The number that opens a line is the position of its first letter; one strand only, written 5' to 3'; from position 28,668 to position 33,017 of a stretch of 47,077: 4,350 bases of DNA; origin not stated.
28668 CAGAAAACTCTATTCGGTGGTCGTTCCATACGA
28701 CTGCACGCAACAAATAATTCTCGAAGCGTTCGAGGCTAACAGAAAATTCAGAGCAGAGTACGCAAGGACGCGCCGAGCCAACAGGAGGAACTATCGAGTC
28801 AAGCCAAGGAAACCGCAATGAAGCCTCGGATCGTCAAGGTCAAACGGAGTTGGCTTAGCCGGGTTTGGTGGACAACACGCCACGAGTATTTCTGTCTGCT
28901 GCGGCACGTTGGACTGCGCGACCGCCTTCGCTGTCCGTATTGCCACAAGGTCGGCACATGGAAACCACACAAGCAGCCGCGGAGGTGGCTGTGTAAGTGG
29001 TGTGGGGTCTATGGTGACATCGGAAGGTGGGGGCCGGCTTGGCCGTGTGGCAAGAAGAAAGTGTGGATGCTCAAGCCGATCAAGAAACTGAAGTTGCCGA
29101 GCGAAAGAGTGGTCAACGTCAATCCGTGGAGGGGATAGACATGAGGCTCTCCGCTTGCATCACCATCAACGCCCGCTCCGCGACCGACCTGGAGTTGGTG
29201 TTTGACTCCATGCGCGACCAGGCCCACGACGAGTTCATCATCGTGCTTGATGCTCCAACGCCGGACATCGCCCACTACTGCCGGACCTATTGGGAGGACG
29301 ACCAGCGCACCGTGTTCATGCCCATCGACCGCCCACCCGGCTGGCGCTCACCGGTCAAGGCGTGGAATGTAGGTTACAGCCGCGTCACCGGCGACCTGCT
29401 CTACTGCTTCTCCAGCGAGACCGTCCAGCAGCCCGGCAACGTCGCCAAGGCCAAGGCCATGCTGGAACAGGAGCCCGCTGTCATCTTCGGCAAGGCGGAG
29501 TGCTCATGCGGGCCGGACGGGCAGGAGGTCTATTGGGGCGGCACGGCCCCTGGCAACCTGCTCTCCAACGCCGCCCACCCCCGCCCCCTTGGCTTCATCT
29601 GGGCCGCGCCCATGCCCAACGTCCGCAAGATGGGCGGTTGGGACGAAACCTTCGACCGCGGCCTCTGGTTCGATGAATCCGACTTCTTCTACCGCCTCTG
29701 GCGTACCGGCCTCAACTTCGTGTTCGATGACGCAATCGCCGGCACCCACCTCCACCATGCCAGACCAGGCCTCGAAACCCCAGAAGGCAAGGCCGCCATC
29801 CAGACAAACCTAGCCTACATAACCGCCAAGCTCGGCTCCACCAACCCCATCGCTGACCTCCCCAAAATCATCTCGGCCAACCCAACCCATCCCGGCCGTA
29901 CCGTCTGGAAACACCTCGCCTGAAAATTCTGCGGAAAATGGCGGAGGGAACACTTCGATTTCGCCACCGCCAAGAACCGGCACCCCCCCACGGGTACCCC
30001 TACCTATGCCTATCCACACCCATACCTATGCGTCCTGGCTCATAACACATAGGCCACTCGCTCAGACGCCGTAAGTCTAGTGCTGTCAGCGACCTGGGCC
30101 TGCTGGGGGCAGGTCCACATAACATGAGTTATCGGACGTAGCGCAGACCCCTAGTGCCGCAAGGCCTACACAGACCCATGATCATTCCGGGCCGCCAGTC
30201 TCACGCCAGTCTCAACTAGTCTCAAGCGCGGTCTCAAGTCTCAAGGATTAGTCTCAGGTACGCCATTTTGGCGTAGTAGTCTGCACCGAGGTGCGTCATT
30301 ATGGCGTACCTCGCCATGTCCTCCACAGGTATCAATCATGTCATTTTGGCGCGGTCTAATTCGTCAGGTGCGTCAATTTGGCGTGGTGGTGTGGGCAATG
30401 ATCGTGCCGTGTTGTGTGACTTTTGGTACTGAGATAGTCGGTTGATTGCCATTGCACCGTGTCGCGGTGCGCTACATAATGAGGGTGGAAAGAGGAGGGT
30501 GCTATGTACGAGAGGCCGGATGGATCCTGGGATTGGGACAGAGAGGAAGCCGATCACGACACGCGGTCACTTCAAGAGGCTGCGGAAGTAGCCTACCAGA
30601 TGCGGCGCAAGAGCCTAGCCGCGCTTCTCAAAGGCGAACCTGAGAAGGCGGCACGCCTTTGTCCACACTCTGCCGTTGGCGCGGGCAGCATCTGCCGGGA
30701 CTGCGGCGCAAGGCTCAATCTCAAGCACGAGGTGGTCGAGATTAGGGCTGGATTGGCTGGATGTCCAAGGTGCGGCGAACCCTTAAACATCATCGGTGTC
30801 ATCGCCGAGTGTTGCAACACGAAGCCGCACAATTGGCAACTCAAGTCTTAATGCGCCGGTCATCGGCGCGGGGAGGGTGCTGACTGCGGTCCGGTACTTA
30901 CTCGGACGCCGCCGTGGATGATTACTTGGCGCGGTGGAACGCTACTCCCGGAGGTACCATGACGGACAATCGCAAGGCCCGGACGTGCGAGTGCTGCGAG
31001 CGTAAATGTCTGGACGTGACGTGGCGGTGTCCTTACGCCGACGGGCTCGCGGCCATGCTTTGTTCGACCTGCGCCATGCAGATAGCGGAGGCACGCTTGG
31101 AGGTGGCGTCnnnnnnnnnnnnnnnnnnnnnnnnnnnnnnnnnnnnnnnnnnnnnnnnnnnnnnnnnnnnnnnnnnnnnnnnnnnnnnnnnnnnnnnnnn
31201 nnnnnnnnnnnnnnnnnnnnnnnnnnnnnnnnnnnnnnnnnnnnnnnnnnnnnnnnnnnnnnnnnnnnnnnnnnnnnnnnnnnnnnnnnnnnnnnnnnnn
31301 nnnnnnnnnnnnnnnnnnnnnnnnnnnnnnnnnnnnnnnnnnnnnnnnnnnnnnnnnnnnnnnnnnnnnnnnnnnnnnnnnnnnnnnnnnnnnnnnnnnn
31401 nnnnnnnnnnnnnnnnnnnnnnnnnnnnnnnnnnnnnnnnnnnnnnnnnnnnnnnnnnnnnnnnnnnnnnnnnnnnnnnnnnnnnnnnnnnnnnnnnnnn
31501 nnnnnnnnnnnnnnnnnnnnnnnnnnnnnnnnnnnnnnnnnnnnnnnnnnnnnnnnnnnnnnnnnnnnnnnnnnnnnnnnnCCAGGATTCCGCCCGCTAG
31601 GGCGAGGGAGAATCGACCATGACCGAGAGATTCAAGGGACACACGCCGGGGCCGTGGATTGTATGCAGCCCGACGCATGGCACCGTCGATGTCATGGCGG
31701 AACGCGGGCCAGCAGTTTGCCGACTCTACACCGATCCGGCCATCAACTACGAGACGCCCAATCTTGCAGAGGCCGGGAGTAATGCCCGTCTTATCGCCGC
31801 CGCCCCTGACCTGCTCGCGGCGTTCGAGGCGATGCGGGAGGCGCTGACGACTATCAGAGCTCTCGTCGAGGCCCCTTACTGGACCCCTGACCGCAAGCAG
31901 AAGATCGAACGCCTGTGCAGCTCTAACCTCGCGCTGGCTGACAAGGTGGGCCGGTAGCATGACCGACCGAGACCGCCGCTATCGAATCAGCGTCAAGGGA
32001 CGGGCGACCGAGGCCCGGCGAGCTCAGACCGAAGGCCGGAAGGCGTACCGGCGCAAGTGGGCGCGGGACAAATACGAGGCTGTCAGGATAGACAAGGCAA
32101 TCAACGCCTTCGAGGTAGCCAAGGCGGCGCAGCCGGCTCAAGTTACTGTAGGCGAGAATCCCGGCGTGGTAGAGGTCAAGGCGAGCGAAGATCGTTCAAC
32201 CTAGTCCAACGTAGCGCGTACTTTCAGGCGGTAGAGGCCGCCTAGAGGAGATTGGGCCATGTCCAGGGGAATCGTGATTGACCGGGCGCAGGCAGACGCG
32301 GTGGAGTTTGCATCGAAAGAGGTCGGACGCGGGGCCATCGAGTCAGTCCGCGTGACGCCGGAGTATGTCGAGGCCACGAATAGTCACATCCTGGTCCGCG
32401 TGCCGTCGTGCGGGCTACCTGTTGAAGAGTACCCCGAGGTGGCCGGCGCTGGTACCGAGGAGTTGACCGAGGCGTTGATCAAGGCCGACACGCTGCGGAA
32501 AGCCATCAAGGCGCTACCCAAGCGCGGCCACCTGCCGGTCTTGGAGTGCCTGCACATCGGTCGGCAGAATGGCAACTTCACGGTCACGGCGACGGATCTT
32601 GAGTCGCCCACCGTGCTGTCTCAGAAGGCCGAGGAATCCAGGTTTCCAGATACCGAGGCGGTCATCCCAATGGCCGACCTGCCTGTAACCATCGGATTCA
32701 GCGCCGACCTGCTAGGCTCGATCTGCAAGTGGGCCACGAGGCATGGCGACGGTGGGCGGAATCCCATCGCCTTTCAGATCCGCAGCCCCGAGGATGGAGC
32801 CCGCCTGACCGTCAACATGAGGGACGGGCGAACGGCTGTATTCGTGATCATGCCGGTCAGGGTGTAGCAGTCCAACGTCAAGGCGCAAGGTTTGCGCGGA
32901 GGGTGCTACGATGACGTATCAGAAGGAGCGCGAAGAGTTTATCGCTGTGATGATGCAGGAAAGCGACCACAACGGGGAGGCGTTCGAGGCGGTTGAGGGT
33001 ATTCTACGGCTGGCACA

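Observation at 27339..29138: Radical SAM enzyme with a C-terminal Cys cluster, flanked by small Cys-rich and basic ORFs: sugar-modifying or RiPP-like?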

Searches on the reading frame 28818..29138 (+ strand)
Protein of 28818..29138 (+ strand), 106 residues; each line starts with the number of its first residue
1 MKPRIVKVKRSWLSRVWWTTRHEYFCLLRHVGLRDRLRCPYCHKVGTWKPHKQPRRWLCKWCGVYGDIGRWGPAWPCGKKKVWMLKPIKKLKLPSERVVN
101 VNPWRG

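Call 3: search_protein_families(library=pfam, proteins=[window:28818-29138:+], max_evalue=0.1)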
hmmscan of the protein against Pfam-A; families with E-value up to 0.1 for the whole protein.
window:28818-29138:+ (106 aa): 0 families

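Call 4: search_protein_families(library=ncbifam, proteins=[window:28818-29138:+], max_evalue=0.1)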
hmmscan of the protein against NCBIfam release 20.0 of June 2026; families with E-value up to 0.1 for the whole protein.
window:28818-29138:+ (106 aa): 0 families

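Call 5: search_protein_families(library=phrogs, proteins=[window:28818-29138:+], max_evalue=0.01)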
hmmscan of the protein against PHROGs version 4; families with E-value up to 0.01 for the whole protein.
window:28818-29138:+ (106 aa): 0 families

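Call 82: find_homologous_proteins(query=window:28818-29135:+, max_evalue=0.01)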
Query window:28818-29135:+ (106 aa): 219 proteins with E <= 0.01 among 222 candidates; the best 120 are listed.
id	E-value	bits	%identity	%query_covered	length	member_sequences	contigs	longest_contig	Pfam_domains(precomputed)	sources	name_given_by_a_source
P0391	9.0e-37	144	71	84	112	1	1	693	-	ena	-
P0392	2.3e-36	142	61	93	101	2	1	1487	-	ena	-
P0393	5.9e-35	138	60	94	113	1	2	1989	-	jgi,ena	-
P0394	1.7e-32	130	66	88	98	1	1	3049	-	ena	-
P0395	3.3e-32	129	66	87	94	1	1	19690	-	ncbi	-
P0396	1.6e-31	127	61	94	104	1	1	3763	-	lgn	-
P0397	1.1e-30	124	56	94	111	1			-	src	-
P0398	1.2e-29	121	57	96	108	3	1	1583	-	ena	-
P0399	2.6e-29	119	62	84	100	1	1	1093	-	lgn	-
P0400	9.5e-22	95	64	69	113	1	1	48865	-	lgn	-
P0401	5.4e-18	83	50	84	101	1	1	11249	-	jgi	jgi:hypothetical protein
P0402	1.5e-17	81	47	89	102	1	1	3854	-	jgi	jgi:hypothetical protein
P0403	9.4e-14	69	39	96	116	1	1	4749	-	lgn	-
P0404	2.3e-13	68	47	73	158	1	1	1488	-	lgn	-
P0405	2.6e-13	68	44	84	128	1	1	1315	-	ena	-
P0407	8.3e-13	66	43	81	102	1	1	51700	-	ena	-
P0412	5.2e-12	64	41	84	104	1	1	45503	-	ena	-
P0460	6.1e-10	57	41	80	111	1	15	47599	-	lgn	-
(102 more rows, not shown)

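Call 83: find_encoding_contigs(protein=P0395, flank=10000, max_places=1)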
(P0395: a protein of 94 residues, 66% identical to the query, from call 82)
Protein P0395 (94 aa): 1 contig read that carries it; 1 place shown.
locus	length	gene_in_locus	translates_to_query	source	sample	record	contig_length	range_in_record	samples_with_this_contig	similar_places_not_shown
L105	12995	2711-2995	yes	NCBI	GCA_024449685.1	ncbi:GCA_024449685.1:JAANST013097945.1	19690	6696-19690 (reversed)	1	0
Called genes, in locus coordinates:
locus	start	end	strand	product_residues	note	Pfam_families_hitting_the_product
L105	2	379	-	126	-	?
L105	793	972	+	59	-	-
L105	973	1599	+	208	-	PF00535:Glycos_transf_2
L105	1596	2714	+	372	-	PF04055:Radical_SAM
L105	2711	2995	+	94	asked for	-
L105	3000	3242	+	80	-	-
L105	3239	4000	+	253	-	PF00535:Glycos_transf_2 (weak), PF02709:Glyco_transf_7C (weak)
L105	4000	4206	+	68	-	-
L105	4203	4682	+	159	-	-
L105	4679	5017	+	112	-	-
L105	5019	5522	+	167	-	-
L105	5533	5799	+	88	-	-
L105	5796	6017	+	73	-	-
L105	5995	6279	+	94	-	-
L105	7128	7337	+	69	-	-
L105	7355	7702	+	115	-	-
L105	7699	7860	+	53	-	-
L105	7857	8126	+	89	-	-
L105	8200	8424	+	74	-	-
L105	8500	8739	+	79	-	-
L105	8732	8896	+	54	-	-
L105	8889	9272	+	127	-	-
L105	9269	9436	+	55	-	-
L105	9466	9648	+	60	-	-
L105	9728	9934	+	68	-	-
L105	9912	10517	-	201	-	-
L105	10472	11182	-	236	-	-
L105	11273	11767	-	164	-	-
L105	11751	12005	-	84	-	-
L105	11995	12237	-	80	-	-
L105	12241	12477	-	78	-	-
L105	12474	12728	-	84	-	-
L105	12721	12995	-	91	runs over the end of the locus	-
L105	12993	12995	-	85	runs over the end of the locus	-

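Call 84: find_encoding_contigs(protein=P0400, flank=10000, max_places=1)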
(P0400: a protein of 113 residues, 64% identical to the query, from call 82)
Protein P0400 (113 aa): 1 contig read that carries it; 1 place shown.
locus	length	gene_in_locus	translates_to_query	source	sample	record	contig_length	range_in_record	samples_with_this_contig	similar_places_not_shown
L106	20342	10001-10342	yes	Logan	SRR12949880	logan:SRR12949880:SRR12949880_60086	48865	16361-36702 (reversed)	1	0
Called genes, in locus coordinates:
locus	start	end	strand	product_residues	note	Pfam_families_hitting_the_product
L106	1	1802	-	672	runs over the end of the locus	-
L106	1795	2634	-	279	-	-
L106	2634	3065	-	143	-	-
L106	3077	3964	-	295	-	-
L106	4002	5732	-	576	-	-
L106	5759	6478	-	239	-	-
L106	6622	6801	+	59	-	PF01381:HTH_3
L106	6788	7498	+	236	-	-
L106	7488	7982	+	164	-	PF13578:Methyltransf_24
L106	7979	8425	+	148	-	PF05551:zf-His_Me_endon, PF13392:HNH_3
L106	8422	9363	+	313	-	PF13692:Glyco_trans_1_4 (weak)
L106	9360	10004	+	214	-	PF00535:Glycos_transf_2 (weak)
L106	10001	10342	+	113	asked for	-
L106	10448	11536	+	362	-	PF04055:Radical_SAM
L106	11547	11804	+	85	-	-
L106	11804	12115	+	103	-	-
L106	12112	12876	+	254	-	PF00535:Glycos_transf_2 (faint)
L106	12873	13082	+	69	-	-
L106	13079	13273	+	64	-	-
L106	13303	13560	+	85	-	-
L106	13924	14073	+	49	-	-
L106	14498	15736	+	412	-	PF07728:AAA_5 (faint)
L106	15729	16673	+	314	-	PF23822:DUF7192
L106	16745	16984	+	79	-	-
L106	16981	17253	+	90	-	-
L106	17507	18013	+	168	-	-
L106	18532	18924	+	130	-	-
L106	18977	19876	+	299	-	-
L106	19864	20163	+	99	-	-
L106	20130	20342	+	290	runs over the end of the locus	-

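Call 85: find_encoding_contigs(protein=P0412, flank=10000, max_places=1)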
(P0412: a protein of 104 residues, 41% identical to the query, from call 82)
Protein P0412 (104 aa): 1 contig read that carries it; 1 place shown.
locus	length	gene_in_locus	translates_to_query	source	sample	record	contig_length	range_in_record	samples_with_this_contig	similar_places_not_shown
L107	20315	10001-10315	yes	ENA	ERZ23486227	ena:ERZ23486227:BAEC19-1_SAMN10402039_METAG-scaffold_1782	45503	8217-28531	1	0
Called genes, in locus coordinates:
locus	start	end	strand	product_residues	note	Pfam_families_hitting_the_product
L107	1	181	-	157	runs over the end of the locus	-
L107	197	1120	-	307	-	PF25209:Phage_capsid_4, PF10124:Mu-like_gpT (faint)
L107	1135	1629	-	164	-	-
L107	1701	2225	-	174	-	-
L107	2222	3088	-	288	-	-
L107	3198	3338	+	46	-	-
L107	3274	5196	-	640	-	PF23899:SU10_portal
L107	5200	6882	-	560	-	-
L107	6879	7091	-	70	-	-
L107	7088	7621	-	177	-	-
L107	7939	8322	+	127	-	-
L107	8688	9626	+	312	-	PF13481:AAA_25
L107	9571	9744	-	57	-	-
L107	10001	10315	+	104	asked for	-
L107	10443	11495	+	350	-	PF02350:Epimerase_2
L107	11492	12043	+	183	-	PF14464:Prok-JAB (weak)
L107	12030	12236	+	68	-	-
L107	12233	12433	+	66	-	-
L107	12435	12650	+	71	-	-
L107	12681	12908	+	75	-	-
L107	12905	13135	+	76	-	-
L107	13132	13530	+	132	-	PF08291:Peptidase_M15_3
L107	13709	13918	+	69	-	-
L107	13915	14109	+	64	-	-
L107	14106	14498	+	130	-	-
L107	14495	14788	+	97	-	-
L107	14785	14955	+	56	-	-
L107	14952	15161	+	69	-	-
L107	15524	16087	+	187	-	PF01145:Band_7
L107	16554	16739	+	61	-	-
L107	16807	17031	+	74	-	-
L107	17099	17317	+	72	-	-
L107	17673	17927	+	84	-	-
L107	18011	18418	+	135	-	-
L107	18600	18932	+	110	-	PF27050:Phage_P22_Y8K6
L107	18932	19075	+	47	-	-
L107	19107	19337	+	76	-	-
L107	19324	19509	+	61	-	-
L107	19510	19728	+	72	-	-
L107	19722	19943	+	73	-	-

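Call 87: find_encoding_contigs(protein=P0407, flank=8000, max_places=1)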
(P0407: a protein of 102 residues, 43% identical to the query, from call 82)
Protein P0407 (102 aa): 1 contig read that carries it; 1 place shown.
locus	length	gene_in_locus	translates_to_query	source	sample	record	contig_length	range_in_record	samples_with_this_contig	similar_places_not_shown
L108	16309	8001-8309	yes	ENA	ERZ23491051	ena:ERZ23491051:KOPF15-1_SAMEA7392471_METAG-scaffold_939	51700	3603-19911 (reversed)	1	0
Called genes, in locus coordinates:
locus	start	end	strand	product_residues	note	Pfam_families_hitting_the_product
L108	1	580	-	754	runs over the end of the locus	-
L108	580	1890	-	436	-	-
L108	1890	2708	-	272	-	-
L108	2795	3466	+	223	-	PF24175:SU10_adaptor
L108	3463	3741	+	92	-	-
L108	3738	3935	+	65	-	-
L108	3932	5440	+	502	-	PF12708:Pect-lyase_RHGA_epim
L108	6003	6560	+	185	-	PF13482:RNase_H_2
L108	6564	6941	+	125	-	-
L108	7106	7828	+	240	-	PF00535:Glycos_transf_2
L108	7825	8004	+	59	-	-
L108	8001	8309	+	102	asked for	-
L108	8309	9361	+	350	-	-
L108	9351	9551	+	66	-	-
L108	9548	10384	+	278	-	-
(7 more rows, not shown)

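Call 88: find_encoding_contigs(protein=P0460, flank=8000, max_places=1)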
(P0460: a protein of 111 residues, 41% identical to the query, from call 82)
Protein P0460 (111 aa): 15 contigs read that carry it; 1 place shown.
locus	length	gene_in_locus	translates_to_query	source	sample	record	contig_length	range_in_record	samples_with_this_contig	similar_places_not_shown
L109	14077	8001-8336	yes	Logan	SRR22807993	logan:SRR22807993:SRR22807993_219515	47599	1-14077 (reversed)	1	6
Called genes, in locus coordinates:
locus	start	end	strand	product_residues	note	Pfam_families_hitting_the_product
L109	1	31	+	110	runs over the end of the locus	-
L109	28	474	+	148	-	-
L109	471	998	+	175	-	PF06908:YpsA, PF02481:DNA_processg_A (weak)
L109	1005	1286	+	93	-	-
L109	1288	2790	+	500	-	PF03167:UDG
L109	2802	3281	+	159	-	-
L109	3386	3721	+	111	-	-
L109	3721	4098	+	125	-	-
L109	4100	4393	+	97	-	-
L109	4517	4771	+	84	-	-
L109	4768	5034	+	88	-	-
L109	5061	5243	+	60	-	-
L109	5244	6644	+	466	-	PF00476:DNA_pol_A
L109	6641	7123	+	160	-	-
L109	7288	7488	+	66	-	-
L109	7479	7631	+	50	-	-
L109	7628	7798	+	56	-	-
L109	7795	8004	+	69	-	-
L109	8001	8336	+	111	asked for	-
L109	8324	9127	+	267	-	-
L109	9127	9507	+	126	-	-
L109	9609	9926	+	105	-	-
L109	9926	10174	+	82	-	-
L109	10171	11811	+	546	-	PF00580:UvrD-helicase, PF02562:PhoH (faint), PF13245:AAA_19, PF13604:AAA_30 (faint), PF13361:UvrD_C, PF13538:UvrD_C_2 (weak)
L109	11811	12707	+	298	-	-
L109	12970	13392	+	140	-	-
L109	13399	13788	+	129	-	-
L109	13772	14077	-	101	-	?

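Call 91: search_protein_families(library=padloc, proteins=[window:28818-29135:+], max_evalue=0.001)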
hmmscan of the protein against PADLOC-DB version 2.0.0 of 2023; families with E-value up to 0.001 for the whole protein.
window:28818-29135:+ (106 aa): 0 families

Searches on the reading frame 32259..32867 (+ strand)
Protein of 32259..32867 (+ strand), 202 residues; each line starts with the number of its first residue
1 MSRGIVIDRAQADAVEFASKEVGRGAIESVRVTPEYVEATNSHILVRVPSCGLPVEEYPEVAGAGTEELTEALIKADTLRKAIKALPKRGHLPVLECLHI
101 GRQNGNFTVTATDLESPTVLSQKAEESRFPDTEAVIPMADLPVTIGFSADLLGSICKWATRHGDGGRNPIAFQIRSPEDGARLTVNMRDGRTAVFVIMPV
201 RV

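Call 16: search_protein_families(library=phrogs, proteins=[window:32259-32867:+], max_evalue=0.001)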
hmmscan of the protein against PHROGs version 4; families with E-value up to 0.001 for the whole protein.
window:32259-32867:+ (202 aa): 2 families
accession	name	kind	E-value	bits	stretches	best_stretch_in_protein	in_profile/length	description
phrog_3007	-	DNA, RNA and nucleotide metabolism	2e-16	61.3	1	18-202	18-186/190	RusA-like Holliday junction resolvase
phrog_947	-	DNA, RNA and nucleotide metabolism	6.7e-08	32.9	0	76-115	13-52/368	DNA polymerase processivity factor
